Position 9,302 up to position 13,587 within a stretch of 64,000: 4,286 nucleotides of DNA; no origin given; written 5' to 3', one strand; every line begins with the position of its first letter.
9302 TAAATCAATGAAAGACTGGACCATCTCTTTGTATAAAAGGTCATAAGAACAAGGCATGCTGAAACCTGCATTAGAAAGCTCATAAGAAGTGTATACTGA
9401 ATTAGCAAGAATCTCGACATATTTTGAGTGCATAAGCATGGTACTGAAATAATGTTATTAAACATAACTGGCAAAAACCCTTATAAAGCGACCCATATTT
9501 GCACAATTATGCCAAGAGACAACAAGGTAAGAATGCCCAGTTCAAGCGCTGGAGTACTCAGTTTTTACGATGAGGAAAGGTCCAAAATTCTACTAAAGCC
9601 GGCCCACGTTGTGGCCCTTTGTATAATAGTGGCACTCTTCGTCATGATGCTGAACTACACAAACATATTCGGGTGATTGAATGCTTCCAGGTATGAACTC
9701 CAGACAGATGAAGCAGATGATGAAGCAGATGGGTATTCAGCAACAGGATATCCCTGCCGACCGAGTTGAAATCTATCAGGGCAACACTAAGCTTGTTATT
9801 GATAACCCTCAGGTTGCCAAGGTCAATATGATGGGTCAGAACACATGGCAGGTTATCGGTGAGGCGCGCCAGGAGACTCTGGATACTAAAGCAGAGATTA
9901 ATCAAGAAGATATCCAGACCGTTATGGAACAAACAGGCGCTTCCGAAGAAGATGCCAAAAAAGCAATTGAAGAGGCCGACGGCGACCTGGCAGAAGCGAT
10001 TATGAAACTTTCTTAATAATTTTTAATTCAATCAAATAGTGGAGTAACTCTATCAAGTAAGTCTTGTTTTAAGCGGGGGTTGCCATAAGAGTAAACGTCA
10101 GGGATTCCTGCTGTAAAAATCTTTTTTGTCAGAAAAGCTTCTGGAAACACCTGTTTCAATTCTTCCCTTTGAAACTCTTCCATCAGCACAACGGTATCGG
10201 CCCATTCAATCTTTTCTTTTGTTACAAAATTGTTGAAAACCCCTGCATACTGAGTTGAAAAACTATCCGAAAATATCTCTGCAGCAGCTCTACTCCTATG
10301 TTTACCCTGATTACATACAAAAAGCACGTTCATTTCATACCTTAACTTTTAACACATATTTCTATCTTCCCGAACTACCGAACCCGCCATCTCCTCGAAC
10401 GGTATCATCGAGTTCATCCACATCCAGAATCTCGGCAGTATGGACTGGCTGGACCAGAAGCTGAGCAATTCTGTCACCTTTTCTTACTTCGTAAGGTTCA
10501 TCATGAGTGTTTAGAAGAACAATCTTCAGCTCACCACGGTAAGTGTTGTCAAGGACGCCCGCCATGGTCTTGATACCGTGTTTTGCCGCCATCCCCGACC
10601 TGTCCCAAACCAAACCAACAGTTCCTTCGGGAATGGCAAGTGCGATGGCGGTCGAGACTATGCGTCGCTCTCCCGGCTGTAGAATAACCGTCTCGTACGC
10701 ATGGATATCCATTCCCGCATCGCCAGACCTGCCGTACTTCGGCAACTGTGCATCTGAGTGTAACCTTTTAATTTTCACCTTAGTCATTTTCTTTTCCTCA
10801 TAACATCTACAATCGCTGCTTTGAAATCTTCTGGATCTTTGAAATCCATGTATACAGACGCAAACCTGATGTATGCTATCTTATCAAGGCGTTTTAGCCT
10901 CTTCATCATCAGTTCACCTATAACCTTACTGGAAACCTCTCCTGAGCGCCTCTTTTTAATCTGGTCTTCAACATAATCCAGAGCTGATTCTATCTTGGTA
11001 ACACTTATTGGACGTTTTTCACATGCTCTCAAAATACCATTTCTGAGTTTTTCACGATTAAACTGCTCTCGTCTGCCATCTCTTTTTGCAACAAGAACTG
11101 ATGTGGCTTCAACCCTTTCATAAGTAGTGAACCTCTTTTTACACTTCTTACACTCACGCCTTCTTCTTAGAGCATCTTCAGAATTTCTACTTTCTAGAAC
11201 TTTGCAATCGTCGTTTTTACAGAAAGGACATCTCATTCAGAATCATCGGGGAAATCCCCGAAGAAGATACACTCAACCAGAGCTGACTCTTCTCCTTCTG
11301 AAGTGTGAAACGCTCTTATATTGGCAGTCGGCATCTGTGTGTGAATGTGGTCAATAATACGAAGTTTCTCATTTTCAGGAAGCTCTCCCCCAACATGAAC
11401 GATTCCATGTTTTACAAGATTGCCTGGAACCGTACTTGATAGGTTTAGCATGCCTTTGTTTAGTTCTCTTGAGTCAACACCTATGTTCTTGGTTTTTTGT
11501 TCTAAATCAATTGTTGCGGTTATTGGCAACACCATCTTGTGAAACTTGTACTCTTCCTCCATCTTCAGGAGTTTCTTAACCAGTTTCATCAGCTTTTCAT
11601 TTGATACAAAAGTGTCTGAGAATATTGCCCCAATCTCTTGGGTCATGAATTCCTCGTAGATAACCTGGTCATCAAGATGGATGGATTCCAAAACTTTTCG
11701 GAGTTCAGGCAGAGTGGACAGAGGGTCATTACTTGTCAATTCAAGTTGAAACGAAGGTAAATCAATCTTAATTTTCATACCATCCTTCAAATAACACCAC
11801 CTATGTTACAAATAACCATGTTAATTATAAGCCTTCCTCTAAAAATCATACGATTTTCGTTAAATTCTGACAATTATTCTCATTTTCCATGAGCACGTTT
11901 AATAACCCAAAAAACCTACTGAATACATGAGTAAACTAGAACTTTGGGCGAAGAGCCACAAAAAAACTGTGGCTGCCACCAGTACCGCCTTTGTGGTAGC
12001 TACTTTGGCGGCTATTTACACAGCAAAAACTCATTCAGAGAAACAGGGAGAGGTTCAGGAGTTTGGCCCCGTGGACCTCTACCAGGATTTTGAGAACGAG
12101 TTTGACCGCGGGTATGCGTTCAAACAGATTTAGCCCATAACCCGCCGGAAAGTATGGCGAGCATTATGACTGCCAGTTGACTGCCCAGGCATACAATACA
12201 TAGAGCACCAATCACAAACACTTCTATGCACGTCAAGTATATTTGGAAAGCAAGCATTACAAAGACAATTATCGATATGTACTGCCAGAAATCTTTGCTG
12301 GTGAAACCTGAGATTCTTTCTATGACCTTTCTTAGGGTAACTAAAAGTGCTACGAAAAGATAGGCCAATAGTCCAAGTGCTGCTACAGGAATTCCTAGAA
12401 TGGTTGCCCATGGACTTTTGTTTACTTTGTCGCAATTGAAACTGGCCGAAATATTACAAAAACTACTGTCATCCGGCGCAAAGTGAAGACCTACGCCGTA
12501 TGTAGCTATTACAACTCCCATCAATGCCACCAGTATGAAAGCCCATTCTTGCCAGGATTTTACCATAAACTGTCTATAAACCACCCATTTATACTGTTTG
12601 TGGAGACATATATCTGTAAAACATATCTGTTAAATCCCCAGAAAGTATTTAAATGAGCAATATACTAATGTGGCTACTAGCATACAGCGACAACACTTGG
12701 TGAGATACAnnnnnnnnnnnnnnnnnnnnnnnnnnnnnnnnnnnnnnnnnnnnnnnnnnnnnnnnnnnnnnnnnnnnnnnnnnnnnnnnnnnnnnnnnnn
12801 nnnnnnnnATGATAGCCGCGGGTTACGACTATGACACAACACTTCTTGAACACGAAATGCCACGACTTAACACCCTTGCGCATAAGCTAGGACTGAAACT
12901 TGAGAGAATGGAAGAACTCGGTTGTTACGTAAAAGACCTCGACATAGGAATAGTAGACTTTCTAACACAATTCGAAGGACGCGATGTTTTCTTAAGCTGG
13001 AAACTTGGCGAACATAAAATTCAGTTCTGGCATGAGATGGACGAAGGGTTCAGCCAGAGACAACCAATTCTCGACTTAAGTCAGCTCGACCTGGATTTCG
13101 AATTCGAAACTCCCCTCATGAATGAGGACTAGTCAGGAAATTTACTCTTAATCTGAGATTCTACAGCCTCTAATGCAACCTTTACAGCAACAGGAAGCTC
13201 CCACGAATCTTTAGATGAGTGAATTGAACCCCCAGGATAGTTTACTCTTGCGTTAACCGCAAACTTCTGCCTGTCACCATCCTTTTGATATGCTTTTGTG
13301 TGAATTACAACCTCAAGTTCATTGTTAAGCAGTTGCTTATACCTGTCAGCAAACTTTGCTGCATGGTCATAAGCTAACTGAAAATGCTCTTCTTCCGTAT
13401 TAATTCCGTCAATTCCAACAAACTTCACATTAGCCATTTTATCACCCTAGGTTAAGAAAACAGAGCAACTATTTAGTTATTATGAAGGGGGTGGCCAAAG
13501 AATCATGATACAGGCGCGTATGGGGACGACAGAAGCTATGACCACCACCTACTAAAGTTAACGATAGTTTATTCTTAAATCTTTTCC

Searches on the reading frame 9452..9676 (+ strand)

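Call 80: search_protein_families(library=pfam, proteins=[window:9452-9676:+], max_evalue=0.01)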
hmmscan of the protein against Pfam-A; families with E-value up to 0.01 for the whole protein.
window:9452-9676:+ (74 aa): 1 family
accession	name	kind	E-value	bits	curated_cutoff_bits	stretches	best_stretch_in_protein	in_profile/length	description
PF03911.21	Sec61_beta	-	3.6e-11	43.4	27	1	31-69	1-39/41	Sec61beta family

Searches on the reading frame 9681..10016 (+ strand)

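Call 80: search_protein_families(library=pfam, proteins=[window:9681-10016:+], max_evalue=0.01)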
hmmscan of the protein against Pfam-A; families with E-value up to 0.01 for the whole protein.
window:9681-10016:+ (111 aa): 4 families
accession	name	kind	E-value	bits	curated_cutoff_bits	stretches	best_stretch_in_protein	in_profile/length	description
PF01849.23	NAC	-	3.7e-14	52.8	21.3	1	8-64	2-56/57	NAC domain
PF19026.7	UBA_HYPK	-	2.6e-07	30.4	27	1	73-110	3-40/41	HYPK UBA domain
PF14555.12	UBA_4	-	0.00024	21.2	21.8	1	75-107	1-33/43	UBA-like domain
PF00627.37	UBA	-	0.0083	16.4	22.4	1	73-107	1-34/37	UBA/TS-N domain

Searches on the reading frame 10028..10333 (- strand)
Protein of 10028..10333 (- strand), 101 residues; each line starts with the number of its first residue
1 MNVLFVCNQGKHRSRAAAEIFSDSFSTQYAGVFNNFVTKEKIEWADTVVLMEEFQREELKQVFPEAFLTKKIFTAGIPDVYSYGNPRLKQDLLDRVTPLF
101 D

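Call 23: search_protein_families(library=pfam, proteins=[window:10028-10333:-], max_evalue=0.01)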
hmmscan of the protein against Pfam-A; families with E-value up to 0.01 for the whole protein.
window:10028-10333:- (101 aa): 1 family
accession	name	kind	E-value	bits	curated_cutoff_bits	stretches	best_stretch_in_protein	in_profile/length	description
PF01451.26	LMWPc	-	0.0026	18.4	23.2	0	3-26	1-24/144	Low molecular weight phosphotyrosine protein phosphatase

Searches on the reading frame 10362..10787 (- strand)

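Call 80: search_protein_families(library=pfam, proteins=[window:10362-10787:-], max_evalue=0.01)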
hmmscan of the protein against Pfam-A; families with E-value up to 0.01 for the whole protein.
window:10362-10787:- (141 aa): 2 families
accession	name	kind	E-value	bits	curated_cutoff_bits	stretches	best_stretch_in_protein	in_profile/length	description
PF00692.24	dUTPase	-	1.9e-34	118.6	22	1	13-140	3-129/129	dUTPase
PF22769.1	DCD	-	1.8e-08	35.1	27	1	30-113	67-151/153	dCTP deaminase-like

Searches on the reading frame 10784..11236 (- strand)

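Call 80: search_protein_families(library=pfam, proteins=[window:10784-11236:-], max_evalue=0.01)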
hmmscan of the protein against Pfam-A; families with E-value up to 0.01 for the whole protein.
window:10784-11236:- (150 aa): 2 families
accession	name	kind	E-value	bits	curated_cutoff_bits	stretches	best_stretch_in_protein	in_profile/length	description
PF03477.21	ATP-cone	-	8.3e-22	78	25.8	1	49-134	3-87/88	ATP cone domain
PF22811.2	Zn_ribbon_NrdR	-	1.8e-16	60.2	27.2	1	1-40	1-42/42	Transcriptional repressor NrdR-like, N-terminal domain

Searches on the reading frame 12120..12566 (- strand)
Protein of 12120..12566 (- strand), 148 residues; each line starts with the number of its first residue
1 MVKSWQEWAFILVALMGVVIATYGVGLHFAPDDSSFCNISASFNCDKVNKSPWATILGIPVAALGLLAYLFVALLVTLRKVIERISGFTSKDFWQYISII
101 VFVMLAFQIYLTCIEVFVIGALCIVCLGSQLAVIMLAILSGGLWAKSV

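Call 80: search_protein_families(library=pfam, proteins=[window:12120-12566:-], max_evalue=0.01)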
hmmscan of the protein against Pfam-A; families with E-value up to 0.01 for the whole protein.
window:12120-12566:- (148 aa): 1 family
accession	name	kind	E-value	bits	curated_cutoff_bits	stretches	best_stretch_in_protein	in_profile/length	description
PF07884.19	VKOR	-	4e-26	92.2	27.5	1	8-139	1-132/134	Vitamin K epoxide reductase family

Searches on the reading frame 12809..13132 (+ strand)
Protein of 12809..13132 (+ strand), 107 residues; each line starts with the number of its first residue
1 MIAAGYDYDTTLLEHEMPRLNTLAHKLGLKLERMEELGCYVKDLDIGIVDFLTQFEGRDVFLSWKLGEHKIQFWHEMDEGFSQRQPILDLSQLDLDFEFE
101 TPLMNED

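Call 22: search_protein_families(library=pfam, proteins=[window:12809-13132:+], max_evalue=0.01)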
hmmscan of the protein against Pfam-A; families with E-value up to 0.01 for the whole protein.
window:12809-13132:+ (107 aa): 1 family
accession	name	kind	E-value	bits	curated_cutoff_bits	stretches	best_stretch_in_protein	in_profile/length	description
PF09969.14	DUF2203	-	1.1e-22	81.4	24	1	16-87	51-122/122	Uncharacterized conserved protein (DUF2203)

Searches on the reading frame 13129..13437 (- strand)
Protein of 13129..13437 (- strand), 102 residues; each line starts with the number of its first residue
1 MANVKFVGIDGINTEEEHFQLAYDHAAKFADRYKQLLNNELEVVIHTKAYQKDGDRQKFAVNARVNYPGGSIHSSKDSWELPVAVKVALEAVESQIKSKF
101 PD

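Call 22: search_protein_families(library=pfam, proteins=[window:13129-13437:-], max_evalue=0.01)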
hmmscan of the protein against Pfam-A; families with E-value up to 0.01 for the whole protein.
window:13129-13437:- (102 aa): 1 family
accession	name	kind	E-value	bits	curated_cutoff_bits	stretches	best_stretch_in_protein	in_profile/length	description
PF02482.25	Ribosomal_S30AE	-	0.00092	20.3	23.7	1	26-97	22-81/88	Sigma 54 modulation protein / S30EA ribosomal protein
